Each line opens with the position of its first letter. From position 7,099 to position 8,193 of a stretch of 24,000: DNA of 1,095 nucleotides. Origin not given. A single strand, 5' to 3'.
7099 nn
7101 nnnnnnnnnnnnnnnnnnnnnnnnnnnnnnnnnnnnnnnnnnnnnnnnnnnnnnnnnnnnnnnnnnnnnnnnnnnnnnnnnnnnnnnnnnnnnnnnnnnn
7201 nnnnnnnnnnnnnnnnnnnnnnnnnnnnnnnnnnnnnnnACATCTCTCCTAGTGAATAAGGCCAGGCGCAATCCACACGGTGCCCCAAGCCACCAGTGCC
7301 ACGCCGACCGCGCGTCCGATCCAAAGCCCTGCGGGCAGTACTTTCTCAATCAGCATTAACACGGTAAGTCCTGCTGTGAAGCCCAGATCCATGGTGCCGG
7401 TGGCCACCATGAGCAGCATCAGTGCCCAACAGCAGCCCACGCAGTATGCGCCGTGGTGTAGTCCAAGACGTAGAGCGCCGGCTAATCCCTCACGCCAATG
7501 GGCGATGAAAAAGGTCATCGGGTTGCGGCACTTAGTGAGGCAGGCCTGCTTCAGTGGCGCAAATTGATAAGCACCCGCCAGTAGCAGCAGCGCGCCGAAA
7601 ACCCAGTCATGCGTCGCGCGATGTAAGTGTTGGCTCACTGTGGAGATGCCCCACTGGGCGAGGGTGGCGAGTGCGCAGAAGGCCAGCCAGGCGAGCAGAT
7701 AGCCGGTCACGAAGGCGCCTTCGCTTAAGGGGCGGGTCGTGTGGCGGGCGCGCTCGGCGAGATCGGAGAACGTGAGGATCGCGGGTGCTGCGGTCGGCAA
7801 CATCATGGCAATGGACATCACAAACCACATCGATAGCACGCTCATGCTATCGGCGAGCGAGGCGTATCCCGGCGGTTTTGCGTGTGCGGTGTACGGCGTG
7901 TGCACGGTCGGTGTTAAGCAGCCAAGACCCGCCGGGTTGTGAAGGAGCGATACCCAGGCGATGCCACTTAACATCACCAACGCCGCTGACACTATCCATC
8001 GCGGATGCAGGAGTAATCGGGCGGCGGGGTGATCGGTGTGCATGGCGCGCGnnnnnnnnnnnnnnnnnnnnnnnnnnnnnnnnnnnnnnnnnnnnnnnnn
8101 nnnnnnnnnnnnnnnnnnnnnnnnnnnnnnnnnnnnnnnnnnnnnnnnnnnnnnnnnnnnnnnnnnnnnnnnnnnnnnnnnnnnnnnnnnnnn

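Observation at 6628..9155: DmdA-like GcvT-family demethylase co-transcribed with the uncharacterised DUF2182 / DUF1326 cysteine-rich pair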

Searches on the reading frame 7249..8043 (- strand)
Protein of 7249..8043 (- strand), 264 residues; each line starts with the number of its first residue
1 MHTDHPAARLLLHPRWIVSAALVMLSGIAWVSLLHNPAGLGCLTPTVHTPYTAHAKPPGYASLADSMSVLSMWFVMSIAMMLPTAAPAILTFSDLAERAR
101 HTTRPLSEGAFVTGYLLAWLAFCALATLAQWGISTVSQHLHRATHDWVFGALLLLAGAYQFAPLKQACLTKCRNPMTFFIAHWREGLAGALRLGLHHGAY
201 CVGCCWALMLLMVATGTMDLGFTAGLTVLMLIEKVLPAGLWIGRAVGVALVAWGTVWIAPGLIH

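Call 3: search_protein_families(library=pfam, proteins=[window:7249-8043:-], max_evalue=0.01)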
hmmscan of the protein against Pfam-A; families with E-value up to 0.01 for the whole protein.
window:7249-8043:- (264 aa): 1 family
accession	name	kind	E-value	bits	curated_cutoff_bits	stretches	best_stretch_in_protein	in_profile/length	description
PF09948.15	PpoB2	-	6e-63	212.6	28.7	1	71-256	2-187/188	Copper chaperone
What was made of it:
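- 7249..8043 (-): dmdE: a PF09948 (PpoB2 / ex-DUF2182) polytopic membrane protein with about 7 helices. Pfam 212.6 bits (call 3).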

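Call 4: search_protein_families(library=ncbifam, proteins=[window:7249-8043:-], max_evalue=0.01)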
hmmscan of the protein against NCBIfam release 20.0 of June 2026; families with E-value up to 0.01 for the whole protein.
window:7249-8043:- (264 aa): 0 families

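Call 21: search_solved_structures(query=window:7249-8043:-, max_evalue=1)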
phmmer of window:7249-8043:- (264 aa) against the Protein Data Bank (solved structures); distinct sequences matched with E-value up to 1: 0.

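Call 29: find_homologous_proteins(query=window:7249-8043:-, max_evalue=0.00001)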
Query window:7249-8043:- (264 aa): 2645 proteins with E <= 0.00001 among 8000 candidates; the best 120 are listed.
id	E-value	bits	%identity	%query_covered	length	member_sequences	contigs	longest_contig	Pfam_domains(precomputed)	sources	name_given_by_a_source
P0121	9.9e-172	588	100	100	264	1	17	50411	PF09948.16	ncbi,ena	-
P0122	3.9e-119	415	73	100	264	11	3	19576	PF09948.16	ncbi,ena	-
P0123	1.4e-95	338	75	77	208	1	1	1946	PF09948.16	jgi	jgi:predicted metal-binding membrane protein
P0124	4.2e-81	290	59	96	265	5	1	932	PF09948.16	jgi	-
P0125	5.3e-71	257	58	90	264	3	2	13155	PF09948.16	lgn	-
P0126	3.7e-64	235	50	89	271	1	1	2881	PF09948.16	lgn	-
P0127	4.9e-64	234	55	68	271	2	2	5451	PF09948.16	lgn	-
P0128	6.4e-63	231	62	71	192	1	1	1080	PF09948.16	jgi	jgi:predicted metal-binding membrane protein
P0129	2.0e-62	229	56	75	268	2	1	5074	PF09948.16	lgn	-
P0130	4.0e-62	228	49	96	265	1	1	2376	PF09948.16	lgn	-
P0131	1.6e-61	226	56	78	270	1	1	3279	PF09948.16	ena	-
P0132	2.8e-61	225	54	75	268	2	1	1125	PF09948.16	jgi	-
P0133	3.3e-61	225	54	75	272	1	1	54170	PF09948.16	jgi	jgi:predicted metal-binding membrane protein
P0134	4.8e-61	225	50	96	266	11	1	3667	PF09948.16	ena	-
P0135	1.0e-60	224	58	75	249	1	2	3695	PF09948.16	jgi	jgi:predicted metal-binding membrane protein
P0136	1.4e-60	223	57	75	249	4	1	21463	PF09948.16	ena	-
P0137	1.4e-59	220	52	74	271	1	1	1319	PF09948.16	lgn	-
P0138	2.1e-59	219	50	93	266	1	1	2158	PF09948.16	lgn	-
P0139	2.3e-59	219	46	96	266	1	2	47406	PF09948.16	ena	-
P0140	5.4e-59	218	53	78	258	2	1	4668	PF09948.16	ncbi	-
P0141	8.8e-59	217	47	100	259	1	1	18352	PF09948.16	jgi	jgi:predicted metal-binding membrane protein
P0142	1.4e-58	217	46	98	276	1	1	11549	PF09948.16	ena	-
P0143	2.4e-58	216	53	75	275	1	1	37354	PF09948.16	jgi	jgi:predicted metal-binding membrane protein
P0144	3.4e-58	215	56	69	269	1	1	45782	PF09948.16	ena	-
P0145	7.0e-58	214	51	78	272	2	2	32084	PF09948.16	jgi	jgi:predicted metal-binding membrane protein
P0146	7.6e-58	214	49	95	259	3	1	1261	PF09948.16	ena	-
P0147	8.7e-58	214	49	92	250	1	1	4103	PF09948.16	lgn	-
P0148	1.2e-57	213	48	95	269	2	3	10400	PF09948.16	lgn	-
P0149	1.5e-57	213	55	72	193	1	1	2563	PF09948.16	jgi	jgi:predicted metal-binding membrane protein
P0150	3.0e-57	212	48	95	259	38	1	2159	PF09948.16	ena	-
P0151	3.2e-57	212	48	95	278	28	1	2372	PF09948.16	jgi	-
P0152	3.4e-57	212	56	74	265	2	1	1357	PF09948.16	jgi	-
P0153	1.1e-56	210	47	95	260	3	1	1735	PF09948.16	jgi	jgi:predicted metal-binding membrane protein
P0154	1.1e-56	210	49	89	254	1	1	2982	PF09948.16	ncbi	-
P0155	7.8e-56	207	48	93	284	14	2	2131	PF09948.16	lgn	-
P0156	1.4e-55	207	55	72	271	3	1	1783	PF09948.16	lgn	-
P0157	2.0e-55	206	44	93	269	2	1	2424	PF09948.16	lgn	-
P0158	9.9e-55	204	48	94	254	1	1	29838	PF09948.16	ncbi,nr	ncbi:MAG: DUF2182 domain-containing protein [Proteobacteria bacterium]|nr:DUF2182 domain-containing 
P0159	7.1e-54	201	54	72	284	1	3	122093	PF09948.16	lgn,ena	-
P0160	1.8e-53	200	43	93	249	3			PF09948.16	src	-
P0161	2.1e-53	200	46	98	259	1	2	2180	PF09948.16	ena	-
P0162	4.3e-53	199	50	77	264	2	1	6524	PF09948.16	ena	-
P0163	4.8e-52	195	46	94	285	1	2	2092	PF09948.16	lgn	-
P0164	1.7e-51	193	45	93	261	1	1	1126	PF09948.16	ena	-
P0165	3.1e-51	192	42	89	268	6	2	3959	PF09948.16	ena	-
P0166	3.2e-51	192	41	97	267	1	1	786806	PF09948.16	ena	-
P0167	4.1e-51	192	43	93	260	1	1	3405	PF09948.16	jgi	jgi:predicted metal-binding membrane protein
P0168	6.3e-51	191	42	94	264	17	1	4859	PF09948.16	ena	-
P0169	8.7e-51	191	45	75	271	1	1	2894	PF09948.16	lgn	-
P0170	1.3e-50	190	50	75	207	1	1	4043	PF09948.16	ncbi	ncbi:MAG: DUF2182 domain-containing protein [Gammaproteobacteria bacterium]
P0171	1.7e-50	190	53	68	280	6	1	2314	PF09948.16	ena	-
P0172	2.0e-50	190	53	71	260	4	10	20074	PF09948.16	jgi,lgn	-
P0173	2.0e-50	190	50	77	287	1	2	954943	PF09948.16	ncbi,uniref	ncbi:DUF2182 domain-containing protein [Phenylobacterium terrae]|uniref:DUF2182 domain-containing pr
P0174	3.3e-50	189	49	66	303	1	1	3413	PF09948.16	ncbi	-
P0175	3.4e-50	189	41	97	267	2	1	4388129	PF09948.16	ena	-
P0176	3.4e-50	189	51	73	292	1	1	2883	PF09948.16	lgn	-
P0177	5.7e-50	188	42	96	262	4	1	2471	PF09948.16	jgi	jgi:predicted metal-binding membrane protein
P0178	7.4e-50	188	44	96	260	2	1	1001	PF09948.16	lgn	-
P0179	7.8e-50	188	41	98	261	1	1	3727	PF09948.16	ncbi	-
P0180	1.0e-49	187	52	71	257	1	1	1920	PF09948.16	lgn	-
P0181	1.1e-49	187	49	66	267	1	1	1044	PF09948.16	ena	-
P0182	1.2e-49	187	42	93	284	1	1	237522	PF09948.16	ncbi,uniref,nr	ncbi:Predicted metal-binding membrane protein [Modicisalibacter muralis]|uniref:Predicted metal-bind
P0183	1.3e-49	187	45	94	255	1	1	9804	PF09948.16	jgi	jgi:predicted metal-binding membrane protein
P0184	1.4e-49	187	48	72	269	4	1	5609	PF09948.16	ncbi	-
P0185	1.5e-49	187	41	96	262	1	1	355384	PF09948.16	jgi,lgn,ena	-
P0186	1.9e-49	187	44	93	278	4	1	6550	PF09948.16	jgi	-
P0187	1.9e-49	187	42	97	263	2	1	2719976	PF09948.16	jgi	jgi:predicted metal-binding membrane protein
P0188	2.1e-49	186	50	76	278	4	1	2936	PF09948.16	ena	-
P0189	2.7e-49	186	52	77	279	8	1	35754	PF09948.16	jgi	jgi:predicted metal-binding membrane protein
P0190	2.8e-49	186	42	95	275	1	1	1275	PF09948.16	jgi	jgi:predicted metal-binding membrane protein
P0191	3.4e-49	186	42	98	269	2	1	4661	PF09948.16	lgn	-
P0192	4.0e-49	185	43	96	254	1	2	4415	PF09948.16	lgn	-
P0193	4.5e-49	185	45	92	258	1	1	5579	PF09948.16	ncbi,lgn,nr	ncbi:MAG TPA: DUF2182 domain-containing protein [Thermohalobaculum sp.]|nr:DUF2182 domain-containing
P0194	4.5e-49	185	48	66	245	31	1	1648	PF09948.16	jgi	jgi:predicted metal-binding membrane protein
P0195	5.1e-49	185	43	95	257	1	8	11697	PF09948.16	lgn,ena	-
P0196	5.7e-49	185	43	95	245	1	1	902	PF09948.16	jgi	jgi:predicted metal-binding membrane protein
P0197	7.9e-49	185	49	66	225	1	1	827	PF09948.16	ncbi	-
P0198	9.2e-49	184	43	99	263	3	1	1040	PF09948.16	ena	-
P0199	1.4e-48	184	44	98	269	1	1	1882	PF09948.16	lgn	-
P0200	1.8e-48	183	43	92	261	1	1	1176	PF09948.16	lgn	-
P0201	1.8e-48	183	40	98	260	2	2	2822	PF09948.16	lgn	-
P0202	2.1e-48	183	40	96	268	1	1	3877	PF09948.16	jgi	jgi:predicted metal-binding membrane protein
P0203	2.5e-48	183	43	93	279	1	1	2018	PF09948.16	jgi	jgi:predicted metal-binding membrane protein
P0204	2.6e-48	183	47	65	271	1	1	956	PF09948.16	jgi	jgi:predicted metal-binding membrane protein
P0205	3.0e-48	183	47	73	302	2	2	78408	PF09948.16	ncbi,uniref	ncbi:DUF2182 domain-containing protein [Sedimenticola sp.]|uniref:DUF2182 domain-containing protein 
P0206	3.2e-48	183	46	93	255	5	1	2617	PF09948.16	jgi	-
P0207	3.5e-48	182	43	95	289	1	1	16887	PF09948.16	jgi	jgi:predicted metal-binding membrane protein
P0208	4.3e-48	182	42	69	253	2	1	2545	PF09948.16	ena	-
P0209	5.0e-48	182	49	65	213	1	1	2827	PF09948.16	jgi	-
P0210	5.8e-48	182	42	93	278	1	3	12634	PF09948.16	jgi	jgi:predicted metal-binding membrane protein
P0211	6.8e-48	181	43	96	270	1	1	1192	PF09948.16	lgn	-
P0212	9.0e-48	181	46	67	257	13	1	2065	PF09948.16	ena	-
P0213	9.4e-48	181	47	66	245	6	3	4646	PF09948.16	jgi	jgi:predicted metal-binding membrane protein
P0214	1.5e-47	180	41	94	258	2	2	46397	PF09948.16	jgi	-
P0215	1.5e-47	180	48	65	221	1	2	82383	PF09948.16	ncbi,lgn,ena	-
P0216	1.5e-47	180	43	94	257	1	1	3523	PF09948.16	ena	-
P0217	1.5e-47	180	39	91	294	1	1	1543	PF09948.16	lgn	-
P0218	1.8e-47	180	41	94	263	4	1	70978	PF09948.16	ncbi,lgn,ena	ncbi:MAG TPA: DUF2182 domain-containing protein [Waterburya sp.]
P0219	2.0e-47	180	44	93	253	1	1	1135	PF09948.16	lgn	-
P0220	2.5e-47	180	42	95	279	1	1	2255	PF09948.16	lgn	-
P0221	2.6e-47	180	43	84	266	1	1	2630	PF09948.16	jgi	jgi:predicted metal-binding membrane protein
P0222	2.6e-47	180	42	92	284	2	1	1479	PF09948.16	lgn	-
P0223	2.8e-47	179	40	94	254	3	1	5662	PF09948.16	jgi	-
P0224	3.0e-47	179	41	95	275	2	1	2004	PF09948.16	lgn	-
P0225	3.0e-47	179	42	95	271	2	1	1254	PF09948.16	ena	-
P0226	3.5e-47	179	41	95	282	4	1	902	PF09948.16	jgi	jgi:predicted metal-binding membrane protein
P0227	3.6e-47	179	42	94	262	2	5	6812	PF09948.16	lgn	-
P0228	4.6e-47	179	47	65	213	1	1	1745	PF09948.16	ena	-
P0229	4.7e-47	179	43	95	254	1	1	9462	PF09948.16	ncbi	-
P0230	4.8e-47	179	53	72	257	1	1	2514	PF09948.16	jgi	-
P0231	4.9e-47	179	51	72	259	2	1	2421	PF09948.16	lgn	-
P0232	4.9e-47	179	47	73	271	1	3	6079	PF09948.16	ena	-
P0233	5.3e-47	179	40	95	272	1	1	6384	PF09948.16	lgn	-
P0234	6.0e-47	178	43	95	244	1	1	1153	PF09948.16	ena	-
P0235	6.2e-47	178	39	93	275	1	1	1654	PF09948.16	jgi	jgi:predicted metal-binding membrane protein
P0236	6.3e-47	178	40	94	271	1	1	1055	PF09948.16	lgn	-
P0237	6.7e-47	178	50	69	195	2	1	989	PF09948.16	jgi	jgi:predicted metal-binding membrane protein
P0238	8.7e-47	178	42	94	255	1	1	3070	PF09948.16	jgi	jgi:predicted metal-binding membrane protein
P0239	9.0e-47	178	38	94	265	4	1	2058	PF09948.16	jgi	jgi:predicted metal-binding membrane protein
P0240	9.0e-47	178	40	94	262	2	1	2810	PF09948.16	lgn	-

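Call 42: predict_structure(alignment_id=A2)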
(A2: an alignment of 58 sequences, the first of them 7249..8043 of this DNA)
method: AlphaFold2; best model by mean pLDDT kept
length: 264 residues; sequences in the alignment: 58
mean_pLDDT: 84.2   pTM: 0.79
mean pLDDT of the five models: 84.2, 82.5, 81.5, 81.4, 80.9
residues with pLDDT >= 90: 126; 70-90: 101; 50-70: 23; < 50: 14
segments of 3 or more residues with pLDDT < 50: 41-49, 51-54
pLDDT, mean of each block of 10 residues (from residue 1): 70 75 75 65 47 55 87 87 89 94 94 96 92 86 87 92 93 94 95 96 86 70 83 90 95 95 88
secondary structure, 60 per line:
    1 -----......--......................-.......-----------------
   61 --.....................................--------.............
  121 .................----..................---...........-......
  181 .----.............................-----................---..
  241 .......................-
elements in order: H6-11 H14-35 H37-43 H63-99 H108-137 H142-159 H163-173 H175-181 H186-214 H220-235 H239-263
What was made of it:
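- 7249..8043 (-): AF2 model has pLDDT 84 and seven long helices (call 42).
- On DmdE / PpoB2 (PF09948, ex-DUF2182): Seven helices in the model (call 42).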

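Call 49: fold_search(model_id=the predicted structure, library=pdb)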
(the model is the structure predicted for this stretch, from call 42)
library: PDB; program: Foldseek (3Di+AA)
matches with E <= 10: 264; with E <= 0.001: 0
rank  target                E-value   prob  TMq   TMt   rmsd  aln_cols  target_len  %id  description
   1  7z6n_A                4.8e-01  0.11  0.16  0.16  22.4       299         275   13  Crystal structure of Zn2+-transporter BbZIP in a metal-stripped state (released 2022-08-10)
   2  6ql4_A                6.2e-01  0.16  0.22  0.11  25.5       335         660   12  Crystal structure of nucleotide-free Mgm1 (released 2019-07-03)
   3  5ogk_B                7.1e-01  0.10  0.15  0.14  21.9       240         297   10  Crystal structure of a nucleotide sugar transporter with bound nucleotide sugar. (released 2017-11-22)
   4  6ivk_A                7.8e-01  0.08  0.14  0.14  25.7       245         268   14  Crystal structure of a membrane protein G175A (released 2019-11-06)
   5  6e9o_A                9.3e-01  0.16  0.19  0.14  14.1       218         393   11  E. coli D-galactonate:proton symporter mutant E133Q in the outward substrate-bound form (released 2019-05-22)
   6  6i1z_B                1.2e+00  0.08  0.16  0.15  19.1       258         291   12  Outward facing structure of apo CST (released 2019-06-05)
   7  6ivm_A                1.3e+00  0.07  0.14  0.14  26.3       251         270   15  Crystal structure of a membrane protein P143A (released 2019-11-06)
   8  6ivn_C                1.3e+00  0.06  0.14  0.13  25.7       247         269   15  Crystal structure of a membrane protein G264A (released 2019-11-06)
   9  8ucj_A                1.4e+00  0.09  0.20  0.17  19.7       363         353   12  CryoEM structure of Komagataella pastoris Cytochrome c oxidase (11 subunits) in complex with human VMAT2 (released 2024-10-09)
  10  6ivn_E                1.4e+00  0.07  0.15  0.14  25.4       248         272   14  Crystal structure of a membrane protein G264A (released 2019-11-06)
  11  5b57_A                1.4e+00  0.04  0.14  0.12  19.0       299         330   14  Inward-facing conformation of ABC heme importer BhuUV from Burkholderia cenocepacia (released 2016-11-16)
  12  7zc2                  1.5e+00  0.21  0.27  0.18  12.5       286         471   11  Dipeptide and tripeptide Permease C (DtpC) (released 2022-07-06)
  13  8j7w_A                1.5e+00  0.15  0.21  0.20  15.5       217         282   14  Cryo-EM structure of hZnT7-Fab complex in zinc state 2, determined in heterogeneous conformations- one subunit in an i (released 2023-09-20)
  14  9k1d_R                1.5e+00  0.11  0.19  0.19  15.9       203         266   17  Cryo-EM structure of the butyrate bound FFA2-Gi complex (released 2024-12-11)
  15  9cm3_R                1.5e+00  0.08  0.17  0.17  18.3       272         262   12  Cryo-EM structure of Gq-coupled FFA2 in complex with TUG-1375 and compound 187 (released 2025-06-25)
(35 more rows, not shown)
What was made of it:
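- Tried and rejected: The Foldseek PDB search for DmdE gave nothing meaningful (call 49).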

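Call 63: find_encoding_contigs(protein=P0182, flank=6000, max_places=1)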
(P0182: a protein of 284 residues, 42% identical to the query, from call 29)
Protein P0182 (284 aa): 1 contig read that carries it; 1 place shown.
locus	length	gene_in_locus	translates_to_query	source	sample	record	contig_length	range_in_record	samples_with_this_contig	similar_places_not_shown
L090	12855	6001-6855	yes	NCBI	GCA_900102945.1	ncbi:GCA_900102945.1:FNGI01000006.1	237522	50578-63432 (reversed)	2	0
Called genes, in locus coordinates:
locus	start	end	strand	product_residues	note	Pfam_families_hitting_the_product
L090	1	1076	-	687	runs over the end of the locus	PF00289:Biotin_carb_N, PF02786:CPSase_L_D2, PF02222:ATP-grasp, PF07478:Dala_Dala_lig_C, PF02785:Biotin_carb_C, PF21139:BT_MCC_alpha, PF00364:Biotin_lipoyl, PF25917:BSH_RND (weak), +3 more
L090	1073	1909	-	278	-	PF00378:ECH_1, PF16113:ECH_2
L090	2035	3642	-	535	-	PF01039:Carboxyl_trans, PF03255:ACCA, PF06833:MdcE (faint)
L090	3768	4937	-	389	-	PF02771:Acyl-CoA_dh_N, PF02770:Acyl-CoA_dh_M, PF00441:Acyl-CoA_dh_1, PF08028:Acyl-CoA_dh_2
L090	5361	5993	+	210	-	PF07040:DUF1326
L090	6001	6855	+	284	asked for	PF09948:PpoB2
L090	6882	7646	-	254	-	-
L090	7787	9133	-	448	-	PF00860:Xan_ur_permease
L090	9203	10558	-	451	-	PF01979:Amidohydro_1, PF07969:Amidohydro_3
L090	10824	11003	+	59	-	-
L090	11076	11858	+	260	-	PF02311:AraC_binding (weak), PF00165:HTH_AraC, PF12833:HTH_18, PF00165:HTH_AraC (weak)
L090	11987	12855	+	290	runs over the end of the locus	-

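Call 64: find_encoding_contigs(protein=P0173, flank=6000, max_places=1)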
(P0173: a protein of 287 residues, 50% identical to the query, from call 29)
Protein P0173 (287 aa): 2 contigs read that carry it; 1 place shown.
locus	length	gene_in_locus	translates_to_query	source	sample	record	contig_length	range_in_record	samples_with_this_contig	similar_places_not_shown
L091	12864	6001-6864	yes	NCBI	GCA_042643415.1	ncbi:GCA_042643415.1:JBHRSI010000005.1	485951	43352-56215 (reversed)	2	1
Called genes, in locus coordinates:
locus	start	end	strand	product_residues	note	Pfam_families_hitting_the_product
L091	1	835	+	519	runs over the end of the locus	PF03806:ABG_transport, PF03606:DcuC (weak)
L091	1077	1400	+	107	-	PF05901:Excalibur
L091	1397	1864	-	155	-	PF00293:NUDIX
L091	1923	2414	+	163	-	-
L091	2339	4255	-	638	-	PF00743:FMO-like, PF00890:FAD_binding_2 (faint), PF01266:DAO (weak), PF01593:Amino_oxidase (faint), PF07992:Pyr_redox_2, PF13450:NAD_binding_8, PF13738:Pyr_redox_3, PF13434:Lys_Orn_oxgnase (weak)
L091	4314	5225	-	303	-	PF00248:Aldo_ket_red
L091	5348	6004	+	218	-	PF07040:DUF1326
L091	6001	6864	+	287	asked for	PF09948:PpoB2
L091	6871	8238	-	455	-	PF13520:AA_permease_2, PF00324:AA_permease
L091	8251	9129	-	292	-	PF08241:Methyltransf_11 (faint), PF08123:DOT1 (weak), PF06325:PrmA, PF13847:Methyltransf_31, PF13649:Methyltransf_25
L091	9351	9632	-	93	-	PF00216:Bac_DNA_binding, PF18291:HU-HIG (weak)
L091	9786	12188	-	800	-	PF02190:LON_substr_bdg, PF08298:AAA_PrkA (faint), PF00004:AAA, PF07728:AAA_5, PF22667:Lon_lid, PF05362:Lon_C, PF13541:ChlI (weak)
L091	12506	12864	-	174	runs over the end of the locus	PF04542:Sigma70_r2, PF22029:PhyR_sigma2, PF08281:Sigma70_r4_2, PF04545:Sigma70_r4 (weak), PF22233:PhyR_sigma-like (weak)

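Call 65: find_encoding_contigs(protein=P0218, flank=6000, max_places=1)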
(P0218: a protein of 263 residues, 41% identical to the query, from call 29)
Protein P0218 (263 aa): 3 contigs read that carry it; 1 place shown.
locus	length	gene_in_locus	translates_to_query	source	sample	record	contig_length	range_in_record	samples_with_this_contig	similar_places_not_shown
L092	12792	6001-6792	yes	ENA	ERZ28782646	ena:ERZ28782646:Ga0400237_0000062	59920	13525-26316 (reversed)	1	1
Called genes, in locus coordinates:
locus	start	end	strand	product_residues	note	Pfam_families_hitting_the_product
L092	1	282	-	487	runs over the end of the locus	PF11979:SARA_C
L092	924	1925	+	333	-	PF00044:Gp_dh_N, PF02800:Gp_dh_C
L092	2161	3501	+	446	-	PF00224:PK, PF02887:PK_C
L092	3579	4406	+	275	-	PF18599:LCIB_C_CA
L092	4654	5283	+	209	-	PF04299:FMN_bind_2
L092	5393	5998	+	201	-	PF07040:DUF1326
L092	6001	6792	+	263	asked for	PF09948:PpoB2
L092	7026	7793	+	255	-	PF04250:DUF429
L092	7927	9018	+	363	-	PF00493:MCM (faint), PF07728:AAA_5 (faint), PF13401:AAA_22 (faint), PF01078:Mg_chelatase (weak), PF17863:AAA_lid_2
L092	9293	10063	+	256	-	PF00005:ABC_tran, PF13304:AAA_21 (faint)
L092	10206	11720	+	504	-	PF02470:MlaD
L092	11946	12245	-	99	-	PF11691:DUF3288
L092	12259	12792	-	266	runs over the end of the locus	PF03476:MOSC_N, PF03473:MOSC (weak)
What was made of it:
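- Distant DUF1326-DUF2182 pairs show no copper enzymes nearby (calls 63-65).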
